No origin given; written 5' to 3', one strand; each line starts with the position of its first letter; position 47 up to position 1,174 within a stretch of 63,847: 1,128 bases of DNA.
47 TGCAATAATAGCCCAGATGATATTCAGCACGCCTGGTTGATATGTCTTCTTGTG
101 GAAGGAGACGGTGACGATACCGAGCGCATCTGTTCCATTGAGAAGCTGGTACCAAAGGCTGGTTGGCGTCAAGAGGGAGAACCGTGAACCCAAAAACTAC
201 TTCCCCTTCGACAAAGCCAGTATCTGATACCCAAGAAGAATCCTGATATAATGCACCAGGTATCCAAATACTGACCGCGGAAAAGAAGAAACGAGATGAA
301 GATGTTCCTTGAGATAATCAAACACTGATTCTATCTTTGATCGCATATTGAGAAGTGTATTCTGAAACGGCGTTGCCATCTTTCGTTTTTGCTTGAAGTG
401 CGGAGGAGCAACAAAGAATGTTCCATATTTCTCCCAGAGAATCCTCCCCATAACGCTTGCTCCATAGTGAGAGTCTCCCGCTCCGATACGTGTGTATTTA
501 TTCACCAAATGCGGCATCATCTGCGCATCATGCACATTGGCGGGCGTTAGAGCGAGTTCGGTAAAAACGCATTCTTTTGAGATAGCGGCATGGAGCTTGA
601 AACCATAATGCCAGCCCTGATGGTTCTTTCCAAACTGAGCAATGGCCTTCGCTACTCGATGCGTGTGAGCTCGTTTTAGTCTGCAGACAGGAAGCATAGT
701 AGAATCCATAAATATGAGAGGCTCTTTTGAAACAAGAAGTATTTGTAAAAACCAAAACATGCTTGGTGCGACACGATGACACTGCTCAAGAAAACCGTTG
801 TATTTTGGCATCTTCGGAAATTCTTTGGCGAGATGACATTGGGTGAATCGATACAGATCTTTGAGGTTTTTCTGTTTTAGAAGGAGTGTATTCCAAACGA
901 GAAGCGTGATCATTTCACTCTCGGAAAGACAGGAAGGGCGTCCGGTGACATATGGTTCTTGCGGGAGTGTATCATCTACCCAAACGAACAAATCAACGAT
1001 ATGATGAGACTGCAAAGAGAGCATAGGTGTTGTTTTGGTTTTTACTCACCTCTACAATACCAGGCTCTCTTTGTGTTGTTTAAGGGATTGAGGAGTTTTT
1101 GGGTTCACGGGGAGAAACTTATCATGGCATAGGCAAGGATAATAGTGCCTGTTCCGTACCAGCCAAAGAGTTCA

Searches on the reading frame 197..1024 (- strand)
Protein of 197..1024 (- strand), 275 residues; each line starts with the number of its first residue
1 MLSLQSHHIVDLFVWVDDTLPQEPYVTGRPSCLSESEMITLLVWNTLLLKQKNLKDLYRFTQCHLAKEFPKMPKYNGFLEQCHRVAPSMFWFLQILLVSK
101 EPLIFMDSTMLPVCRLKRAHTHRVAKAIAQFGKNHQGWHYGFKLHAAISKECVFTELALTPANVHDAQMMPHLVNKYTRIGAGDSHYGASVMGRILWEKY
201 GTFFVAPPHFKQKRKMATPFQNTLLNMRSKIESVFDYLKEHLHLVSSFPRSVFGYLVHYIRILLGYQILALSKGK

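Call 8: search_protein_families(library=pfam, proteins=[window:197-1024:-], max_evalue=0.001)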
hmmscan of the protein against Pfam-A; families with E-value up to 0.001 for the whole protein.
window:197-1024:- (275 aa): 2 families
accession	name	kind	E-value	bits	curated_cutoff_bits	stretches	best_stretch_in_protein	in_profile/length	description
PF13612.12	DDE_Tnp_1_3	-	9.2e-28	97.6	27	1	103-250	7-153/155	Transposase DDE domain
PF01609.27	DDE_Tnp_1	-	1.4e-13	51.5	23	1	100-244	3-176/200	Transposase DDE domain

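Call 78: search_protein_families(library=ncbifam, proteins=[window:197-1024:-], max_evalue=0.00001)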
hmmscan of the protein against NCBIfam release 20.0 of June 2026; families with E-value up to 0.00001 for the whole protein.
window:197-1024:- (275 aa): 3 families
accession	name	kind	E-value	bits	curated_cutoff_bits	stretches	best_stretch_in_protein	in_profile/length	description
NF033520.1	transpos_IS982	equivalog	6.4e-46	156.9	130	1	34-268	1-241/243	IS982 family transposase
NF033580.1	transpos_IS5_3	equivalog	4.5e-07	29.7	110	1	100-246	88-236/258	IS5 family transposase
NF033581.1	transpos_IS5_4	equivalog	4.6e-07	29.5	140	1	106-244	120-260/285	IS5 family transposase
